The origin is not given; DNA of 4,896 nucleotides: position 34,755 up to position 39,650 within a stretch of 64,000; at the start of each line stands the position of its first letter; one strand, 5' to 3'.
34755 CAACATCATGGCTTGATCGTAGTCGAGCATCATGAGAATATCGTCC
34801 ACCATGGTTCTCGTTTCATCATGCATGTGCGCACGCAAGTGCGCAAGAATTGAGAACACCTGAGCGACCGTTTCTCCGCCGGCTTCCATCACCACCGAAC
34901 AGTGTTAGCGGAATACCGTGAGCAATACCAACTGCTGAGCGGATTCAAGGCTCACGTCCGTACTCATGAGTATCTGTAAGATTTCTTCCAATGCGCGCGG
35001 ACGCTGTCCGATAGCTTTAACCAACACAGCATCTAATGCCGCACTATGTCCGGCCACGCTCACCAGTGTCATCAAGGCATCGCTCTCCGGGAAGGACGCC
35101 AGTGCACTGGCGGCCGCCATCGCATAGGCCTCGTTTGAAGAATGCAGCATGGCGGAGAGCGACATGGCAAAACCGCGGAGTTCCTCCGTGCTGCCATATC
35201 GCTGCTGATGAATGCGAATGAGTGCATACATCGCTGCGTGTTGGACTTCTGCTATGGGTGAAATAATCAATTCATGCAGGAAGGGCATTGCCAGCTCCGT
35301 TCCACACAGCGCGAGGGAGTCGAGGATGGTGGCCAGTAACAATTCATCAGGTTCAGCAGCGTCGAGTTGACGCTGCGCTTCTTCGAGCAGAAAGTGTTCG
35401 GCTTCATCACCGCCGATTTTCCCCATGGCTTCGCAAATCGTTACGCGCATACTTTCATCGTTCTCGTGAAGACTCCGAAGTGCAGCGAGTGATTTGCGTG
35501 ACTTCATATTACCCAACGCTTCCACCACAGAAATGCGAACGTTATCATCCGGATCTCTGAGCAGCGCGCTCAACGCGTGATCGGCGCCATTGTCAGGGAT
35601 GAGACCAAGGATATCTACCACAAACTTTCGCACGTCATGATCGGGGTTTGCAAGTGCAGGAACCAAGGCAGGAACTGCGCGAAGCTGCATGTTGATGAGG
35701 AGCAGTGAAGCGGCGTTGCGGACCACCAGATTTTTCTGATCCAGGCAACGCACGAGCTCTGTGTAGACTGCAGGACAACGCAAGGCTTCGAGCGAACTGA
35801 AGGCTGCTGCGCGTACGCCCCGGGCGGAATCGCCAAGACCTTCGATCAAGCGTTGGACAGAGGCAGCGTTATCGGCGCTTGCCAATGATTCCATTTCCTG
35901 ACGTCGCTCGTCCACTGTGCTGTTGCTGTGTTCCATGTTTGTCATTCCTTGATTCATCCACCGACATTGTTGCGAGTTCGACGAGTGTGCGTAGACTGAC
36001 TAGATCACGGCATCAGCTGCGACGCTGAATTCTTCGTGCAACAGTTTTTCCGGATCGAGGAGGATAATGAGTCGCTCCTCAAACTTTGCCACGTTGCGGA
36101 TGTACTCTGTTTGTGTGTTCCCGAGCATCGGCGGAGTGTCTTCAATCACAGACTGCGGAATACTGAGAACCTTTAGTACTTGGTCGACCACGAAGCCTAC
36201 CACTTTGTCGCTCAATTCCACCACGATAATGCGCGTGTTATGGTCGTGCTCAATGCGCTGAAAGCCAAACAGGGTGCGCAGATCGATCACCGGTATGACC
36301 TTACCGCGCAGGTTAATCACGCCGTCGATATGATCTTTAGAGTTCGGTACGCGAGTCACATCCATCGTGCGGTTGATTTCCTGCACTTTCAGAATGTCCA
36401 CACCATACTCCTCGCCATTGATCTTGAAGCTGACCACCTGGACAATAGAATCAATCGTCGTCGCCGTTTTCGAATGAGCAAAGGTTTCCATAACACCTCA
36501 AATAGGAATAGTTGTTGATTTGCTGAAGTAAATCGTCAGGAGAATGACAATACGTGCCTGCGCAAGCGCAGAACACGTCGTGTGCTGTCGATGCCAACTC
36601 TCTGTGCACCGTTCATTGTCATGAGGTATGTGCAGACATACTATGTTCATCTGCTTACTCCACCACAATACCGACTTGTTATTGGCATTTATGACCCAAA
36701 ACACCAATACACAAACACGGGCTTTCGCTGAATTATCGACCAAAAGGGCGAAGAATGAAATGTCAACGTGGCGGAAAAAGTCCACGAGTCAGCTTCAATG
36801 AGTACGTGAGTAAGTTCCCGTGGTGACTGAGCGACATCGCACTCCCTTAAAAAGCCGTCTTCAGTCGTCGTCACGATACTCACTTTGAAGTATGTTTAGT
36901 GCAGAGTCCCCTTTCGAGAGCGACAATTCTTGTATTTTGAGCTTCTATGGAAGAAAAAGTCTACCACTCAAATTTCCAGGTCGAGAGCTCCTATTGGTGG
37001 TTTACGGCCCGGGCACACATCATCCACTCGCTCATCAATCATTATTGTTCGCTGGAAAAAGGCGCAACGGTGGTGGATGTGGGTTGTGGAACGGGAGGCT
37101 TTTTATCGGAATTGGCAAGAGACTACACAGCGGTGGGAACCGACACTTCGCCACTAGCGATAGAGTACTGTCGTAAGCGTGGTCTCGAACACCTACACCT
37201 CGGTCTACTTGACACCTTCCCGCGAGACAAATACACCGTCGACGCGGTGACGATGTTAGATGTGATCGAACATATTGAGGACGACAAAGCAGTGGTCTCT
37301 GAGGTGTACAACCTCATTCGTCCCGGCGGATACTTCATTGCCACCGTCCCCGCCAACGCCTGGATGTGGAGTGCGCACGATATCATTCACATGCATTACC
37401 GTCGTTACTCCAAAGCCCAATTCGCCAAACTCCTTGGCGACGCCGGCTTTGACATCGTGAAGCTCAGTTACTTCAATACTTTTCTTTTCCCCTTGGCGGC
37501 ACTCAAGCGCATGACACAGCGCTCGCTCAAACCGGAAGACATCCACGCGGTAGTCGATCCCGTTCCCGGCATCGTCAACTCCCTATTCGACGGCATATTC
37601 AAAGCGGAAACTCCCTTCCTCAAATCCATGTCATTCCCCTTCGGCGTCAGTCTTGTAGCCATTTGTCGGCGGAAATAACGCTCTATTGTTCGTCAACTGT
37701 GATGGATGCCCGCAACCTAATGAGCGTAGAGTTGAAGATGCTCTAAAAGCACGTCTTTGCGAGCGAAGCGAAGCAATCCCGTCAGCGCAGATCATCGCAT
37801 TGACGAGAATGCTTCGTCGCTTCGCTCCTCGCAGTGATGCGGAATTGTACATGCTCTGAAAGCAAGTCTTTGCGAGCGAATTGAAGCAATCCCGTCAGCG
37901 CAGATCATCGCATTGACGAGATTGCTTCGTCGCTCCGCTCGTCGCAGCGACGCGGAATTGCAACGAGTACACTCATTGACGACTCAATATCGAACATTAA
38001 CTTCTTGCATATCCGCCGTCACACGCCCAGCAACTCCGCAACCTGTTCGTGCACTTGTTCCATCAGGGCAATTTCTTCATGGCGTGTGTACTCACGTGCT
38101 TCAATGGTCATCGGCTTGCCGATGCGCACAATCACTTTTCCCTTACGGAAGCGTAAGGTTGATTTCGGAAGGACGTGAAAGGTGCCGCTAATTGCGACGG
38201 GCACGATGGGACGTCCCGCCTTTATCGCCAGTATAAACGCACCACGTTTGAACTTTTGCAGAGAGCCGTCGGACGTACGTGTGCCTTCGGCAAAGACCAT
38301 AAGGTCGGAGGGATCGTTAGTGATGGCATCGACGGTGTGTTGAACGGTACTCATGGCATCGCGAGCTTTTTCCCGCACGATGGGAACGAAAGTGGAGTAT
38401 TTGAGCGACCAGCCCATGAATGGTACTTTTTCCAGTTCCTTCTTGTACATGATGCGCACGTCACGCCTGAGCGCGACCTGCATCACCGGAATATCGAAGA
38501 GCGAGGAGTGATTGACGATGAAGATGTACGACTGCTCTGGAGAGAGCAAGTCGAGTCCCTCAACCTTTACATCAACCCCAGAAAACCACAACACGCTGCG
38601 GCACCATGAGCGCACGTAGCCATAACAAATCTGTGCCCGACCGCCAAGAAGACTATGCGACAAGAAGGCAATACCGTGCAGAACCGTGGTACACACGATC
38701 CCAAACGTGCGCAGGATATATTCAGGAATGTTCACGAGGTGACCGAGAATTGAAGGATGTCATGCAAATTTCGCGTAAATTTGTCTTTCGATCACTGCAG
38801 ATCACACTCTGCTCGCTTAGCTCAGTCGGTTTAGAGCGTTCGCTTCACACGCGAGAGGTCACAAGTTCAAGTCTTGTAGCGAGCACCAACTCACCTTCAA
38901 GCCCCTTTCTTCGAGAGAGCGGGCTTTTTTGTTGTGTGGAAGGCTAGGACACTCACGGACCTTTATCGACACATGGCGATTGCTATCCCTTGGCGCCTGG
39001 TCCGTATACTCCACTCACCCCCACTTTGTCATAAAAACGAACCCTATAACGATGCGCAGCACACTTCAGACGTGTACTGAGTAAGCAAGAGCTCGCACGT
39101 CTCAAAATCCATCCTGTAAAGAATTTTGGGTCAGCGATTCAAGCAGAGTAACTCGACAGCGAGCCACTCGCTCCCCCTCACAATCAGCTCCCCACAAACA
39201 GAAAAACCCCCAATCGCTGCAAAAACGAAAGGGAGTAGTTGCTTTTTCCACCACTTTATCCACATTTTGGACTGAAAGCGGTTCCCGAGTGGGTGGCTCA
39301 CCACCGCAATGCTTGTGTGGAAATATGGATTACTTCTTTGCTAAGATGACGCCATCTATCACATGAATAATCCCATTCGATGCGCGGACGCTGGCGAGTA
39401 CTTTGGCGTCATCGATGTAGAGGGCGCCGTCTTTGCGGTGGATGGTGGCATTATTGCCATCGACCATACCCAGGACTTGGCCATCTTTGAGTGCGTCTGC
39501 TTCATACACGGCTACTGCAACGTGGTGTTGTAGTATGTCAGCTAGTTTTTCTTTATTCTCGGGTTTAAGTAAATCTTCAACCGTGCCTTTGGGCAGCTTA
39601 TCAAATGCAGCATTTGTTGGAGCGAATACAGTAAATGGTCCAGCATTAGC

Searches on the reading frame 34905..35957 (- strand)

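Call 50: search_protein_families(library=pfam, proteins=[window:34905-35957:-], max_evalue=0.00001)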
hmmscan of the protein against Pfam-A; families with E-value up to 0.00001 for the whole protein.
window:34905-35957:- (350 aa): 4 families
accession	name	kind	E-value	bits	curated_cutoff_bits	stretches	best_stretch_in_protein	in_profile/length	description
PF13646.12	HEAT_2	-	7.3e-30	103.5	27.7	3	95-168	1-75/88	HEAT repeats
PF02985.28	HEAT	-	1.5e-12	47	23.5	0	129-151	5-27/31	HEAT repeat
PF03130.22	HEAT_PBS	-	6.8e-08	32.7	20.9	0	140-162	1-23/27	PBS lyase HEAT-like repeat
PF13513.12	HEAT_EZ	-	2.6e-07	31.4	27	0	85-120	20-55/55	HEAT-like repeat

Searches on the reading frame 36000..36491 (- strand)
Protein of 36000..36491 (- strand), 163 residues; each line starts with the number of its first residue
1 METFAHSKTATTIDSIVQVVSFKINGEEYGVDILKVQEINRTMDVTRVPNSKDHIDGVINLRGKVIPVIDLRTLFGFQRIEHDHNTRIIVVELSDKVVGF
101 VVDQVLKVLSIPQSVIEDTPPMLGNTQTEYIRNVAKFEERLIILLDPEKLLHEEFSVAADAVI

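Call 50: search_protein_families(library=pfam, proteins=[window:36000-36491:-], max_evalue=0.00001)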
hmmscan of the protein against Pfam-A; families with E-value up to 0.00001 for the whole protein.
window:36000-36491:- (163 aa): 1 family
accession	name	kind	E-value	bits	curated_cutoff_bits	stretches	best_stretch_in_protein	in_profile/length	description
PF01584.24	CheW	-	1.7e-41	141.6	23.5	1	18-154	1-137/138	CheW-like domain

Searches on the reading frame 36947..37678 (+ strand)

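Call 29: search_protein_families(library=pfam, proteins=[window:36947-37678:+])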
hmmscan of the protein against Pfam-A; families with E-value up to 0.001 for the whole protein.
window:36947-37678:+ (243 aa): 9 families
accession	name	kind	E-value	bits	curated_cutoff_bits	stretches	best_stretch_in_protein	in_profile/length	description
PF13489.12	Methyltransf_23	-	5.7e-18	65.6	27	1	34-172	16-163/164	Methyltransferase domain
PF08241.18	Methyltransf_11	-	1.7e-16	61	21.2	1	43-131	1-94/95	Methyltransferase domain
PF08242.18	Methyltransf_12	-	9.7e-15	55.5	30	1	43-130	1-98/98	Methyltransferase domain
PF13649.12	Methyltransf_25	-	2.9e-14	53.9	27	1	42-128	1-97/97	Methyltransferase domain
PF13847.12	Methyltransf_31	-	1.9e-13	50.8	27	1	37-136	2-113/145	Methyltransferase domain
PF03291.22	mRNA_G-N7_MeTrfase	-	1.2e-05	25.1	26.6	0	27-82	46-107/315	mRNA (guanine-N(7))-methyltransferase domain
PF07021.18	MetW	-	3.7e-05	23.9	21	1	36-135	11-110/193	Methionine biosynthesis protein MetW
PF02353.26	CMAS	-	5.3e-05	23.1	27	1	33-132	57-164/273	Mycolic acid cyclopropane synthetase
PF01209.24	Ubie_methyltran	-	0.00031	20.6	20.1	0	29-133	38-152/233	ubiE/COQ5 methyltransferase family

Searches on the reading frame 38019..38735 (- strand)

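Call 29: search_protein_families(library=pfam, proteins=[window:38019-38735:-])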
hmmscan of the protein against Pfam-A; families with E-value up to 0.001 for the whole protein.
window:38019-38735:- (238 aa): 1 family
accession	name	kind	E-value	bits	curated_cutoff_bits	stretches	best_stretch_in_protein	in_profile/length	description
PF01553.26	Acyltransferase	-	2.5e-31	108.7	23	1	56-183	2-132/132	Acyltransferase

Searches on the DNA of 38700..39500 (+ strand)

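Call 44: search_rna_families(source=window, start=38700, end=39500, threshold=evalue, max_evalue=10)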
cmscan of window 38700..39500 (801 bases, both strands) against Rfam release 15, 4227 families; matches with E-value up to 10: 6.
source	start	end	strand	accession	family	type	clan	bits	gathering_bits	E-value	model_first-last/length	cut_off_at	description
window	38811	38885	+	RF00005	tRNA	Gene; tRNA;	CL00001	67.6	29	1.8e-14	1-71/71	no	tRNA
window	38811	38886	-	RF04354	Plastid-ycf2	Cis-reg;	-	23.6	65.7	0.026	1-75/75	no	Plastid-ycf2 5UTR RNA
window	39124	39215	-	RF00361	snoZ119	Gene; snRNA; snoRNA; CD-box;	-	21.3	70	0.4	1-98/98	no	Small nucleolar RNA Z119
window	38899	38966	-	RF02236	asX2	Gene; sRNA;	-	20.1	70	0.23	1-87/87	no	Xanthomonas sRNA asX2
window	38859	38930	+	RF00109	Vimentin3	Cis-reg;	-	16.9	36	8.7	1-67/67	no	Vimentin 3' UTR protein-binding region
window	39402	39475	-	RF02674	AsdA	Gene; antisense;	-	15.1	52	2.9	1-81/81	no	antisense RNA of dnaA mRNA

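Call 75: search_dna_similar(query=window:39150-39330:+, collection=plasmids, mode=distant, max_evalue=0.1, max_rows=10)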
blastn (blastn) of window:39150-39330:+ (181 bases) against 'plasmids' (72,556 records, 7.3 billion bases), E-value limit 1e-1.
No match.
